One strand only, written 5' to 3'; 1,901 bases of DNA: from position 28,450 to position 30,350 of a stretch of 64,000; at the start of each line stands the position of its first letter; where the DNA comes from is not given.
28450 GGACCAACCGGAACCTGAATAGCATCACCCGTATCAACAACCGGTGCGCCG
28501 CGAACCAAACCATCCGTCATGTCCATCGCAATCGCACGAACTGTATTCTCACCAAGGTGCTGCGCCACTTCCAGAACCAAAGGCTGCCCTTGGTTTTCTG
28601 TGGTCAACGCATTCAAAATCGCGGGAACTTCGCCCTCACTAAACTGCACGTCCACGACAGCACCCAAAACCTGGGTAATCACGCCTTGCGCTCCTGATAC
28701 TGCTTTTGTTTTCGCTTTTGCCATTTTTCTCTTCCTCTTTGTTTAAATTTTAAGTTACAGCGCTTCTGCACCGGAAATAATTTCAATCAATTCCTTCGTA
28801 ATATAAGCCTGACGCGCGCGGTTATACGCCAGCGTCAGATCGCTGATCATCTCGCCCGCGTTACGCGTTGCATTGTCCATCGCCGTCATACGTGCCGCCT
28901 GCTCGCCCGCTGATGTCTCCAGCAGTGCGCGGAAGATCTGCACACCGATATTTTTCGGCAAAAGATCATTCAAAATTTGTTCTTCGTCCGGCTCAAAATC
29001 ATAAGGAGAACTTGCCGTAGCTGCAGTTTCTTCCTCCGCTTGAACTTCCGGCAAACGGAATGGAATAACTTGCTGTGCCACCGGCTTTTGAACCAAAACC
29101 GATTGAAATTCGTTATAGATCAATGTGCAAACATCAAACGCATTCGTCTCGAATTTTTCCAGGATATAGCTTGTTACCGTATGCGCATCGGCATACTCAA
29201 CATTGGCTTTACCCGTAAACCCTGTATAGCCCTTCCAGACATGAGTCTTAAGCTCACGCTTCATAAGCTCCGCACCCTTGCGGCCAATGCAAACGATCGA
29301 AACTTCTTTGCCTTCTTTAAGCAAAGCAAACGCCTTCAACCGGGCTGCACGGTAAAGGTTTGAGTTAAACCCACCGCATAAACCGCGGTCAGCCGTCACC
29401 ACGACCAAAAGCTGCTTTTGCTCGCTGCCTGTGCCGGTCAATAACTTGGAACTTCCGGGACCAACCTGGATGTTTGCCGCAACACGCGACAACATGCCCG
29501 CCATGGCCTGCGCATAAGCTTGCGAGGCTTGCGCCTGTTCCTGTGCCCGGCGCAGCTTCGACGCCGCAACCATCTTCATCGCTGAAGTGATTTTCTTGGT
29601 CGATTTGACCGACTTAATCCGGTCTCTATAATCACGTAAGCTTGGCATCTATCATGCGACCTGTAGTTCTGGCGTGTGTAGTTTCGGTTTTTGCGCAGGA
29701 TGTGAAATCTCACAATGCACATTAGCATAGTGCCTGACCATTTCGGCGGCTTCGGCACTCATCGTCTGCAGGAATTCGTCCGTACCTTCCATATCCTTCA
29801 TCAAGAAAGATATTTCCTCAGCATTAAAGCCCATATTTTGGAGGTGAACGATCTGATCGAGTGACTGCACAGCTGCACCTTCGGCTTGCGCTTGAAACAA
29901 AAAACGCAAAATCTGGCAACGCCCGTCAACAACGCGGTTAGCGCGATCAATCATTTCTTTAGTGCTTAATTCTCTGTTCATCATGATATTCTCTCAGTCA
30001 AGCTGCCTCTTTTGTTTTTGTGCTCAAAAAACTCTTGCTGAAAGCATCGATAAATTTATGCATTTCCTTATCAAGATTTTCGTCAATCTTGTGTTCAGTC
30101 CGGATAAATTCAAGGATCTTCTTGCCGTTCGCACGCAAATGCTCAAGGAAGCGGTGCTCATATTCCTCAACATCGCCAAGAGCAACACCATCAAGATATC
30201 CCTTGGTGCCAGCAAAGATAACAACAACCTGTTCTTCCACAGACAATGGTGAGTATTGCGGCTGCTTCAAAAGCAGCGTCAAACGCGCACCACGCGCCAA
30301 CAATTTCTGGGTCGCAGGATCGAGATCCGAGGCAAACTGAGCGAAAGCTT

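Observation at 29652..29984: Unknown 110-aa gene inserted between atpA and atpG in the F1 operon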

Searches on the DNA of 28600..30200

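Call 95: search_rna_families(source=window, start=28600, end=30200, threshold=evalue, max_evalue=1)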
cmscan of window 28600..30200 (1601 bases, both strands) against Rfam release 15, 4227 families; matches with E-value up to 1: 1.
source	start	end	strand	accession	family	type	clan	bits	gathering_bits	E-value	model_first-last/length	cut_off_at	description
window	28722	28791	-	RF01767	SAM-III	Cis-reg; riboswitch;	-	17.9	45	0.85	1-82/82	no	SAM-III riboswitch aptamer (SMK box)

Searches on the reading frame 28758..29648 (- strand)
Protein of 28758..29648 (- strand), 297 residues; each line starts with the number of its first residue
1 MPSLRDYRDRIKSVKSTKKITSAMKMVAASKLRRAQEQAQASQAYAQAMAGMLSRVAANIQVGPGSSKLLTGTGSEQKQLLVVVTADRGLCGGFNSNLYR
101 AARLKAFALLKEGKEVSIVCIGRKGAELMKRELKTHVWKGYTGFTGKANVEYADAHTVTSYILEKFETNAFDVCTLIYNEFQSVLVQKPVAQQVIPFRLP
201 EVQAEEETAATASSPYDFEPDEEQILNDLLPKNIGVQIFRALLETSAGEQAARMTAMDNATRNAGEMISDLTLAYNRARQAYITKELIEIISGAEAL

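Call 75: find_related_loci(query=window:28758-29648:-, collection=genome_contigs, flank=1500)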
Query window:28758-29648:- (297 aa) in genome_contigs; peptide patterns used: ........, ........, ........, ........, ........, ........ (x = any residue, [..] = any of these).
600 stretches matched a pattern (row limit reached: there are more); 592 encode a relative of the query (tblastn E <= 1e-3); the best 80 are kept; 80 distinct loci.
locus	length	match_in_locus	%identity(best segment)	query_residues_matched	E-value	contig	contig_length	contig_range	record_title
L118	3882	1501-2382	68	1-297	3e-138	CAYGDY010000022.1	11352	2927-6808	MAG TPA_asm: uncultured Pseudobdellovibrionaceae bacterium isolate ERP113451_co1_43 genome assembly, contig: NODE_6961_l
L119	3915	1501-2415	62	1-297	2e-125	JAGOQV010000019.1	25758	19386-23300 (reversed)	MAG: Alphaproteobacteria bacterium isolate Gw_Eff_bin_221 Gw_Eff_3692_length_25758_cov_16.135305, whole genome shotgun s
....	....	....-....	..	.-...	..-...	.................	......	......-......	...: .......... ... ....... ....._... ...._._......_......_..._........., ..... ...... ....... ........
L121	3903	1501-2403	63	1-297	3e-123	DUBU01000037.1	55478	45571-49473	MAG TPA_asm: Micavibrio sp. isolate UWMA-0310 NODE_862_length_55478_cov_0.109175, whole genome shotgun sequence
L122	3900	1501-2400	64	1-297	4e-127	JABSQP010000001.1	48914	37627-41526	MAG: Alphaproteobacteria bacterium isolate DT_63 DT-Micavibrionaceae-1_1, whole genome shotgun sequence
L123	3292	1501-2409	61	1-297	2e-121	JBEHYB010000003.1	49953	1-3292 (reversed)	MAG: Pseudomonadota bacterium isolate ESF1.bin.114 NODE_753_length_49953_cov_4.058772, whole genome shotgun sequence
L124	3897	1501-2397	58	1-297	6e-114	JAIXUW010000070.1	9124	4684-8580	MAG: Alphaproteobacteria bacterium isolate D1_MAG_00043 pond_D1_MAG_00043_000000000228, whole genome shotgun sequence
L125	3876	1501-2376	61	1-297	2e-112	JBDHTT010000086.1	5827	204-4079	MAG: Alphaproteobacteria bacterium isolate AS-MICRO-OLR.190 NODE_72313_length_5827_cov_11.699439, whole genome shotgun s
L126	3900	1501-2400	61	1-297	1e-111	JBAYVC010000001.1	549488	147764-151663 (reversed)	MAG: Pseudobdellovibrionaceae bacterium isolate SO_2016_LW3_50 scaffold00004_LW162_2016, whole genome shotgun sequence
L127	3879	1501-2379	57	1-297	2e-111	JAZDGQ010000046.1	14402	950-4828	MAG: Pseudomonadota bacterium isolate MEGAHIT-group-0.273 k141_14105686, whole genome shotgun sequence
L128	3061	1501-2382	57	1-297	6e-111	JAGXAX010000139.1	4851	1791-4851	MAG: Alphaproteobacteria bacterium isolate REEB87 contig-150_25232, whole genome shotgun sequence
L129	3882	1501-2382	58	1-297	4e-108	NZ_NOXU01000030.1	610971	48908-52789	Niveispirillum lacus strain 1-14 scaffold11, whole genome shotgun sequence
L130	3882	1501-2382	56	1-297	5e-107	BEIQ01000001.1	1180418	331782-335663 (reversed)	Bacterium HR40 DNA, contig: NODE_4_1, isolate: HRbin40, whole genome shotgun sequence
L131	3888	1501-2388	56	1-297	3e-107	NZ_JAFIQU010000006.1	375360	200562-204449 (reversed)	Arenibaculum pallidiluteum strain SYSU D00532 NODE_6_length_375360_cov_17.891875, whole genome shotgun sequence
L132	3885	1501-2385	57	1-297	3e-106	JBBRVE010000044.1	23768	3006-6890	MAG: Bdellovibrionales bacterium isolate La3_metabat2.091 La3_metabat2.091_K_568210_L_23768_cov_13.0000, whole genome sh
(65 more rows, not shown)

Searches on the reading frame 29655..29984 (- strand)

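Call 4: search_protein_families(library=pfam, proteins=[window:29655-29984:-], max_evalue=10)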
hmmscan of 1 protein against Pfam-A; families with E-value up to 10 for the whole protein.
window:29655-29984:- (110 aa): 1 family
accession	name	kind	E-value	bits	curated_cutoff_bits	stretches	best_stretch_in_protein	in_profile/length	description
PF17767.7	NAPRTase_N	-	0.037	14.8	32.6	1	38-77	40-81/125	Nicotinate phosphoribosyltransferase (NAPRTase) N-terminal domain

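Call 5: search_protein_families(library=ncbifam, proteins=[window:29655-29984:-], max_evalue=10)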
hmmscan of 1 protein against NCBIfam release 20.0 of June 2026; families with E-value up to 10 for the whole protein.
window:29655-29984:- (110 aa): 0 families

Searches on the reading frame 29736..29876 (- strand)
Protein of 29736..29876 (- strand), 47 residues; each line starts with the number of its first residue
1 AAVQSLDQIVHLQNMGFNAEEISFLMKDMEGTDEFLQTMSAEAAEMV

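Call 84: search_protein_families(library=pfam, max_evalue=10, proteins=[window:29736-29876:-])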
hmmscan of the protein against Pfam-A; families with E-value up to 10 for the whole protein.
seq(47 aa): 2 families
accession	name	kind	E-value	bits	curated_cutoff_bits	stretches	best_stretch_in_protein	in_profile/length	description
PF17767.7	NAPRTase_N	-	0.031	15.1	32.6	1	7-40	46-80/125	Nicotinate phosphoribosyltransferase (NAPRTase) N-terminal domain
PF09278.17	MerR-DNA-bind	-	0.17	13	25.4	1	3-26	1-24/65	MerR, DNA binding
